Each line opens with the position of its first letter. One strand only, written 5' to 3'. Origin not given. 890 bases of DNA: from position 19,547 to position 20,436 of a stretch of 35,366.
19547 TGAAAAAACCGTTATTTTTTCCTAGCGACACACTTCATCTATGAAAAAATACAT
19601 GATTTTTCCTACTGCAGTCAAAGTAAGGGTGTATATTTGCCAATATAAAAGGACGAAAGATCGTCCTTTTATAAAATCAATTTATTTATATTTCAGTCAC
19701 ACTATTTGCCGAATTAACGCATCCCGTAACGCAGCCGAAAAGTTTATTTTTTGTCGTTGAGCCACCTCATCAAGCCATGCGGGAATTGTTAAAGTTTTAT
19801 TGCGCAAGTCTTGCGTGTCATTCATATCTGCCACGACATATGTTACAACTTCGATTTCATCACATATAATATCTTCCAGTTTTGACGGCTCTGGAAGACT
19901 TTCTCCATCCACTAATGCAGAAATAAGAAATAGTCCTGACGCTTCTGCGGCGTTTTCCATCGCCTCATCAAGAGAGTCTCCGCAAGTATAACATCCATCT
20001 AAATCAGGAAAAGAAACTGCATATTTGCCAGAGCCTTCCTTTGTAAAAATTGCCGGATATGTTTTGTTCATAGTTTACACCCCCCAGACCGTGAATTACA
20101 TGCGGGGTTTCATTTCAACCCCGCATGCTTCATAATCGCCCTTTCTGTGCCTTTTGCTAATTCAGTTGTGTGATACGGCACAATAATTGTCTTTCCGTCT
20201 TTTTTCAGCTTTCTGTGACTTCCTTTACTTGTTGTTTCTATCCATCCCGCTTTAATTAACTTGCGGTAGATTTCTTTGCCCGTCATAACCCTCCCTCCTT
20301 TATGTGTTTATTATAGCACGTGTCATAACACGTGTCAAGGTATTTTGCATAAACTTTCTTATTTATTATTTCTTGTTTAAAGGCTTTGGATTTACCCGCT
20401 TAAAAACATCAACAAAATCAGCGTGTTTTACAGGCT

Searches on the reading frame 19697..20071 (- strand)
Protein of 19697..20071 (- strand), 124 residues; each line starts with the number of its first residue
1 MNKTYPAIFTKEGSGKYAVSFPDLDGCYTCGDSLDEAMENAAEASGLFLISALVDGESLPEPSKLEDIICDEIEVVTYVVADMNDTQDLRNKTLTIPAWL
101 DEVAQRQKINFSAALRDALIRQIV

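Call 3: search_protein_families(library=pfam, proteins=[window:19697-20071:-], max_evalue=1)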
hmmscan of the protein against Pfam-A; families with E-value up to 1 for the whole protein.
window:19697-20071:- (124 aa): 4 families
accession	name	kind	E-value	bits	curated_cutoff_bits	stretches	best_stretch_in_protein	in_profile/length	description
PF15919.11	HicB_lk_antitox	-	3e-15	56.9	27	1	5-83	1-80/123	HicB_like antitoxin of bacterial toxin-antitoxin system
PF21748.3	UPF0150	-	0.066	13.6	27.3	1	13-60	17-64/64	UPF0150-like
PF07362.18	CcdA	-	0.17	12.7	22.4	1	93-123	5-35/71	Post-segregation antitoxin CcdA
PF01402.27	RHH_1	-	0.28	11.6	20.5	0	100-122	14-36/39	Ribbon-helix-helix protein, copG family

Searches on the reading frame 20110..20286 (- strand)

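Call 3: search_protein_families(library=pfam, proteins=[window:20110-20286:-], max_evalue=1)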
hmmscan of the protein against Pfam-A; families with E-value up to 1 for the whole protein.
window:20110-20286:- (58 aa): 1 family
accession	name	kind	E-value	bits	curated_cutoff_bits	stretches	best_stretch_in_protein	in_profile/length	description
PF07927.17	HicA_toxin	-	2.3e-15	56.9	27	1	3-57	1-58/58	HicA toxin of bacterial toxin-antitoxin,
